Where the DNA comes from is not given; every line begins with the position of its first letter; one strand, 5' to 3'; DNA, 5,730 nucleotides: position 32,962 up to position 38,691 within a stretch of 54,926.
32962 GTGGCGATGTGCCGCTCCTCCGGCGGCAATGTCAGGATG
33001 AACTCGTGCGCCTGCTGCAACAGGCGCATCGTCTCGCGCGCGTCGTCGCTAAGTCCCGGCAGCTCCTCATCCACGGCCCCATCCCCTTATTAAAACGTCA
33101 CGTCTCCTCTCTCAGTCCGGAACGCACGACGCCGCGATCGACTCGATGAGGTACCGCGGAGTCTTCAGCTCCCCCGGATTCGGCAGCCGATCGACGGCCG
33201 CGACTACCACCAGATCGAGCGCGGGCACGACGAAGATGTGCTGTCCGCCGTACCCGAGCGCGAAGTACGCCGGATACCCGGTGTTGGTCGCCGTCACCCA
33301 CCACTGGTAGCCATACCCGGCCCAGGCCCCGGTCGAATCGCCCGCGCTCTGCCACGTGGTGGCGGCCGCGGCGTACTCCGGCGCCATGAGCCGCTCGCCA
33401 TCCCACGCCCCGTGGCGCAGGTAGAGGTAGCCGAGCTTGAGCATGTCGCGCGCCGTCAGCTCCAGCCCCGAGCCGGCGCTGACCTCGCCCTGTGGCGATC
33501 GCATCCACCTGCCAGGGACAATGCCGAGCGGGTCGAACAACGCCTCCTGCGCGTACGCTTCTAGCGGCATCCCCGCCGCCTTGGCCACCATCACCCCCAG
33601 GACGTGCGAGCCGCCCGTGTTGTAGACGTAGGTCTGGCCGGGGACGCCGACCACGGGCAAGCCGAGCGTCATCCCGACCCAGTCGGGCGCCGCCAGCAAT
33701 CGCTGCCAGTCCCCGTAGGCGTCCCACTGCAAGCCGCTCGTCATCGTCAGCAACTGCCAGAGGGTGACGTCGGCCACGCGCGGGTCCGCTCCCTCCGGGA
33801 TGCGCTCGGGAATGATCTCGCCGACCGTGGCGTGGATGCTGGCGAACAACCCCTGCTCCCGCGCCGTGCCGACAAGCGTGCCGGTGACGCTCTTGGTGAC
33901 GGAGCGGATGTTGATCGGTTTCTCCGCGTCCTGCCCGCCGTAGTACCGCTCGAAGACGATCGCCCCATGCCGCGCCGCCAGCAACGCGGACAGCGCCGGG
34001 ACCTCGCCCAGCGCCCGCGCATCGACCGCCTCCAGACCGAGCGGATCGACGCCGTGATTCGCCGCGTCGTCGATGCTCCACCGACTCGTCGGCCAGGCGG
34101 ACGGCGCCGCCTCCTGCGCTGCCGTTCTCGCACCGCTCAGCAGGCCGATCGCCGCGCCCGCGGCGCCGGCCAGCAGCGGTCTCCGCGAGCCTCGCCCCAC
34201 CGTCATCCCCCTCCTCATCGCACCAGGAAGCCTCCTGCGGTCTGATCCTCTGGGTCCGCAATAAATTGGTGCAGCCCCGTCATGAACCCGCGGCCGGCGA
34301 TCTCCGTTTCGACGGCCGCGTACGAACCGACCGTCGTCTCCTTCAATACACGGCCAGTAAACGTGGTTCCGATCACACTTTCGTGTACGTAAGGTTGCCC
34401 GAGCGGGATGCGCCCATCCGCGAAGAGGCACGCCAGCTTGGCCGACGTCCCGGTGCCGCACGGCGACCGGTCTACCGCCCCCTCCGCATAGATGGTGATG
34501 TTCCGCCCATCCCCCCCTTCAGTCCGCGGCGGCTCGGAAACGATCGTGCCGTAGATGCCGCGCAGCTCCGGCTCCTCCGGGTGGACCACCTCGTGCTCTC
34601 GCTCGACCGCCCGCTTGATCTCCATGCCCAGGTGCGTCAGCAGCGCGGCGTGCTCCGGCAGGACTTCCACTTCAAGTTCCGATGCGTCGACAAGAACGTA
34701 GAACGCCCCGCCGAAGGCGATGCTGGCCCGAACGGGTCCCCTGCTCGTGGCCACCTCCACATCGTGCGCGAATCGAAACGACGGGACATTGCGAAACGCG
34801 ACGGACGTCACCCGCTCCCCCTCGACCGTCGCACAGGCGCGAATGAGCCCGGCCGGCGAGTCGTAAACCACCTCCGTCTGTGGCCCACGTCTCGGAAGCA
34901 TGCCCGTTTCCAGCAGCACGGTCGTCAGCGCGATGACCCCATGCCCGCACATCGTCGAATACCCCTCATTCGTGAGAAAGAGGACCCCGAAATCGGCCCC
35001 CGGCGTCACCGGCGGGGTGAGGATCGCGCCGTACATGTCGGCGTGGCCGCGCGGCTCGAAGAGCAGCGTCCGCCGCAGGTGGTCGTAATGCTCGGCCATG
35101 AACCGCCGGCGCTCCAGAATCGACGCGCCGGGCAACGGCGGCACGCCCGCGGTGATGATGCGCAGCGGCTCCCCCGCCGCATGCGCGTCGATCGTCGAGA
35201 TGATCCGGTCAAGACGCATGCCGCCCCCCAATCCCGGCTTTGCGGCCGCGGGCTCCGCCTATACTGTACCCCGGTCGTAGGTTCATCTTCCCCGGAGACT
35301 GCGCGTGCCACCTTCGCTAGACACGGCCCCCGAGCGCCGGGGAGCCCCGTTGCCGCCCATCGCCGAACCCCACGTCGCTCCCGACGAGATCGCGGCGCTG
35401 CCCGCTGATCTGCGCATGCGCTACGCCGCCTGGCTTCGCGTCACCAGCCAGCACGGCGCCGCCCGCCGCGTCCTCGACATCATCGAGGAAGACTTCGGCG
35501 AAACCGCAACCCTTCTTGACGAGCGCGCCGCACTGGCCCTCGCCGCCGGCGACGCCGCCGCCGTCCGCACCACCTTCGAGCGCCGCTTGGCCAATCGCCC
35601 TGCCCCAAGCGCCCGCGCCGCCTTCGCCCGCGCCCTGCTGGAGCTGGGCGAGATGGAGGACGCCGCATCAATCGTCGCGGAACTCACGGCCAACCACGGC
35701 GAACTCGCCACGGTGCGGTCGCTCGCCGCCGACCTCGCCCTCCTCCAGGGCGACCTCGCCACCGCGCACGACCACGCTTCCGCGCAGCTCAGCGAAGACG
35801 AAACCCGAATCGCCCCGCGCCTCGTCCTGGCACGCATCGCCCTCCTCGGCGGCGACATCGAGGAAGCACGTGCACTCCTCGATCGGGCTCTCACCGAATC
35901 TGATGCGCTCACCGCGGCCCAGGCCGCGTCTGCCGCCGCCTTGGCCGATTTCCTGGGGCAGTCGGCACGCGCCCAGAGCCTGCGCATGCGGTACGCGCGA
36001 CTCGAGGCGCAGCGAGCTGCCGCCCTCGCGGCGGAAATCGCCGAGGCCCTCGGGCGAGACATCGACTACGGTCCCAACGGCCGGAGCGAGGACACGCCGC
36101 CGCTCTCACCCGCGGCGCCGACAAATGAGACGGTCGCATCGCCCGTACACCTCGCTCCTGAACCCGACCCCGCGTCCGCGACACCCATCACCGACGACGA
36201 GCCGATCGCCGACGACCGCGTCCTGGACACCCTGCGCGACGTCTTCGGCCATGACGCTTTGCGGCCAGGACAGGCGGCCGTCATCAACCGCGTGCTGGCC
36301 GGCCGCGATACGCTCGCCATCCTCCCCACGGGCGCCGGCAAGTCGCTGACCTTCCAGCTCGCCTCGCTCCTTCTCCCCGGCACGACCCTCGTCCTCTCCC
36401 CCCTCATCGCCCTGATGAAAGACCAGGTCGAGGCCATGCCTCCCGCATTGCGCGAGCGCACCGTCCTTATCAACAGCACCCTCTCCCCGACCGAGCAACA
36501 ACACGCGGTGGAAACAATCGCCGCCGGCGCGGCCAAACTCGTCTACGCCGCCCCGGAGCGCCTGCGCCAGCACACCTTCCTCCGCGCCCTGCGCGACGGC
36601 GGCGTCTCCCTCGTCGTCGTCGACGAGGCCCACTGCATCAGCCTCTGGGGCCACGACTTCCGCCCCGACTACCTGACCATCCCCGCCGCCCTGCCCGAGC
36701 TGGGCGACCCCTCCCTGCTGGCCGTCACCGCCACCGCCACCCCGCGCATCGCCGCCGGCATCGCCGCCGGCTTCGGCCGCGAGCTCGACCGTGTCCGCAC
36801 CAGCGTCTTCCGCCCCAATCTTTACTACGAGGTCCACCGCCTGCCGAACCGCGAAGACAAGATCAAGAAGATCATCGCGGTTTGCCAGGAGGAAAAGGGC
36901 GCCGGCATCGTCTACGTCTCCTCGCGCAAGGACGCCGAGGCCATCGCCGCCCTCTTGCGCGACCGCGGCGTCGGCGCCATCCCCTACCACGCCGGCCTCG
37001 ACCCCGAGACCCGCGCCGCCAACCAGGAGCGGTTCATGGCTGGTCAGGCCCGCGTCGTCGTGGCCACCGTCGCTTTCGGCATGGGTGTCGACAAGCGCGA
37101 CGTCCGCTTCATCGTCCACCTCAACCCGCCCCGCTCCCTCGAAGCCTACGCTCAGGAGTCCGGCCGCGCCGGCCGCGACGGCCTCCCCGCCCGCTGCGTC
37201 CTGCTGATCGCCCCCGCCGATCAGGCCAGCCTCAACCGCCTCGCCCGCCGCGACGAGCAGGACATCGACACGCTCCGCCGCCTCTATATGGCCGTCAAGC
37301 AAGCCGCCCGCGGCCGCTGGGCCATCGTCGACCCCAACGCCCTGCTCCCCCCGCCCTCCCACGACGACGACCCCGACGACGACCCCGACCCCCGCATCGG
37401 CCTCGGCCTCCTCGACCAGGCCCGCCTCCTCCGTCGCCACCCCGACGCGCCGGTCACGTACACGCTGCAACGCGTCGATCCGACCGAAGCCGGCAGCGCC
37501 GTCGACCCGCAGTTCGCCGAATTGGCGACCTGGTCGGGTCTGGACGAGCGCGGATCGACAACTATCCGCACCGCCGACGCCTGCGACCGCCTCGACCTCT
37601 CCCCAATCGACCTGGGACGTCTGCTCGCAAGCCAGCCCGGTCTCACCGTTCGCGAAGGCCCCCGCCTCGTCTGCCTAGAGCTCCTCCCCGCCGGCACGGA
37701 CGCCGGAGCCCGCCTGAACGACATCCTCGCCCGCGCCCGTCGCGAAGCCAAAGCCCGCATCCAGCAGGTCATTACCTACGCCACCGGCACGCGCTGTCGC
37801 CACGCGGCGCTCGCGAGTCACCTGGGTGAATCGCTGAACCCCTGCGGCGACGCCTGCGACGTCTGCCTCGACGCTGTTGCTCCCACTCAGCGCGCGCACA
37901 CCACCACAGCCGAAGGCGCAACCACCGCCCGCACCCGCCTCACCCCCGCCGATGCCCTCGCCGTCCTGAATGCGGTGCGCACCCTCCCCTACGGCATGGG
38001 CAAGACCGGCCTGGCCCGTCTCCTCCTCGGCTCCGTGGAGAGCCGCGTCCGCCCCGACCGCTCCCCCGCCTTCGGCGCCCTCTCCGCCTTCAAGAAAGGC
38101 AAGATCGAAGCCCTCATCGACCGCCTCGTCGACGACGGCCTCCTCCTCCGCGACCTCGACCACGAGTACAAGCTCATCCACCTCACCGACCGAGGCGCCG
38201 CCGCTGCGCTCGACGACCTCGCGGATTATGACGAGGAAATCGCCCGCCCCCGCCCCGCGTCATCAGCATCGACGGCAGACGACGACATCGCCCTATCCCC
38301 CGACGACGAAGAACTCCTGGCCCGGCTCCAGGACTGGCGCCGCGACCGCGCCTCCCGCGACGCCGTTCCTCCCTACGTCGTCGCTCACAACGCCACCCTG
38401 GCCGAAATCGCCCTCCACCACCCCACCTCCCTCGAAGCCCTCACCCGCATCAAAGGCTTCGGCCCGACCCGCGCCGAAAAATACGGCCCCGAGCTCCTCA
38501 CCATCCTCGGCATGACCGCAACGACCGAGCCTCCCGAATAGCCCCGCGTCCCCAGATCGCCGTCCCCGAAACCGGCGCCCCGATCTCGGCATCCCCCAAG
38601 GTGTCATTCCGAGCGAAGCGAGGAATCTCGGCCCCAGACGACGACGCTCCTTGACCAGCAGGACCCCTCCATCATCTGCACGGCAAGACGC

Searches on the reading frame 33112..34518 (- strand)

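Call 32: search_protein_families(library=pfam, proteins=[window:33112-34518:-])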
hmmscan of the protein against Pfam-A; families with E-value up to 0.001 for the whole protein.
window:33112-34518:- (468 aa): 1 family
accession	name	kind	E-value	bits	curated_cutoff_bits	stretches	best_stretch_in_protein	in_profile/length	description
PF00144.29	Beta-lactamase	-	7.3e-32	111.3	27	1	178-461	18-327/329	Beta-lactamase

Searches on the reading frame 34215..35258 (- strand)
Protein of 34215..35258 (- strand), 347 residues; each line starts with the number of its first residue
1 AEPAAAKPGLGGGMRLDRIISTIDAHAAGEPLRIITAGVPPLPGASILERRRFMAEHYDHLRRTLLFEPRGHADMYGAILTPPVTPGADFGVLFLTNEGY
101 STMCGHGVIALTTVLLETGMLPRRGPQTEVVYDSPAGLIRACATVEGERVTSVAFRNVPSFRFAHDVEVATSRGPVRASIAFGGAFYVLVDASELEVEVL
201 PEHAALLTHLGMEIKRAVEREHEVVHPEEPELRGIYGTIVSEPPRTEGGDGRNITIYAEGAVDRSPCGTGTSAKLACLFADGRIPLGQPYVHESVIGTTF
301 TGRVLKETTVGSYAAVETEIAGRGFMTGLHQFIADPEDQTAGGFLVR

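Call 32: search_protein_families(library=pfam, proteins=[window:34215-35258:-])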
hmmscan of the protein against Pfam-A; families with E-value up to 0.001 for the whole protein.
window:34215-35258:- (347 aa): 1 family
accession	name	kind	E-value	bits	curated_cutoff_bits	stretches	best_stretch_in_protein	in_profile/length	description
PF05544.16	Pro_racemase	-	1e-112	376.9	27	1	23-344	2-324/325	Proline racemase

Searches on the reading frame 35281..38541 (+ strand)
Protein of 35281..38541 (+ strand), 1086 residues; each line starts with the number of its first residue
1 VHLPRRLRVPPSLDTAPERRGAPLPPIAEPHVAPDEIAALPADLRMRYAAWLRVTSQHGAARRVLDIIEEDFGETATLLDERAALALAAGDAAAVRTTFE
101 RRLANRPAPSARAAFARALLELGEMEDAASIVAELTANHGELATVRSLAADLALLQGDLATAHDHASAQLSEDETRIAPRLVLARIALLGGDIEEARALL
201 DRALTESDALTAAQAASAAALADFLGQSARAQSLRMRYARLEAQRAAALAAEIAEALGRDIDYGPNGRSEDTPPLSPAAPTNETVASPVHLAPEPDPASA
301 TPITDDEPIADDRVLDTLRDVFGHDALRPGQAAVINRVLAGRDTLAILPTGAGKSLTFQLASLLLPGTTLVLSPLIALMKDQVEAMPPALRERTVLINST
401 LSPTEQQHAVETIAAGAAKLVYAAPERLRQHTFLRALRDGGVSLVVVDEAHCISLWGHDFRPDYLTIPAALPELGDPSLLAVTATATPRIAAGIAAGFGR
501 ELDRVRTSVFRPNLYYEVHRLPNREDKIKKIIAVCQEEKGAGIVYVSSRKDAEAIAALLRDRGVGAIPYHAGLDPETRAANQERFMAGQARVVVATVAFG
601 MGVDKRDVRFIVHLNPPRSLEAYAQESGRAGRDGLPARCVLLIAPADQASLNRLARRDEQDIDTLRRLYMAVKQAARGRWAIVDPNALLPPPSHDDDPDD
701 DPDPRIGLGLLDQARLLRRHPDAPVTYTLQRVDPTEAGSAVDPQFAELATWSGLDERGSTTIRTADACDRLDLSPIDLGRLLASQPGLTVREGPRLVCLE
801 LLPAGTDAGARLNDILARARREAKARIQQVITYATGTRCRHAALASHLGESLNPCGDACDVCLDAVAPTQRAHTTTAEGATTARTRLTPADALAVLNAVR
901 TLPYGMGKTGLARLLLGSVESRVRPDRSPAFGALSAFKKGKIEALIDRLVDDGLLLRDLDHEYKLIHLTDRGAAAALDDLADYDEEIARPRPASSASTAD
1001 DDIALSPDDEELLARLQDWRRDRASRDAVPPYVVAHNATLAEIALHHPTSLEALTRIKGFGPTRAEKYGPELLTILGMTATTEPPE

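Call 32: search_protein_families(library=pfam, proteins=[window:35281-38541:+])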
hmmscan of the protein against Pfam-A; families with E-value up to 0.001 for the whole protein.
window:35281-38541:+ (1086 aa): 8 families
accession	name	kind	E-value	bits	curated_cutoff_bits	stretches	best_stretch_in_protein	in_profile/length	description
PF00270.35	DEAD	-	2.4e-24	86.4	26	1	328-487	1-161/167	DEAD/DEAH box helicase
PF00570.28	HRDC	-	1.2e-19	70.5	23.8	1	1010-1075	2-67/68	HRDC domain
PF00271.37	Helicase_C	-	1.7e-18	67.3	23.5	1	527-634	5-110/110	Helicase conserved C-terminal domain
PF16124.10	RecQ_Zn_bind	-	3.9e-08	34.3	25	1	819-863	20-66/66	RecQ zinc-binding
PF14559.12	TPR_19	-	5.9e-07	30.2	25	1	153-209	1-57/68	Tetratricopeptide repeat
PF09382.16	RQC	-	8.7e-06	26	23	1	891-974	10-95/114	RQC domain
PF04851.21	ResIII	-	8e-05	23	22.5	1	327-454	4-138/164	Type III restriction enzyme, res subunit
PF13401.12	AAA_22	-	0.00093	19.9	27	0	349-454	13-97/130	AAA domain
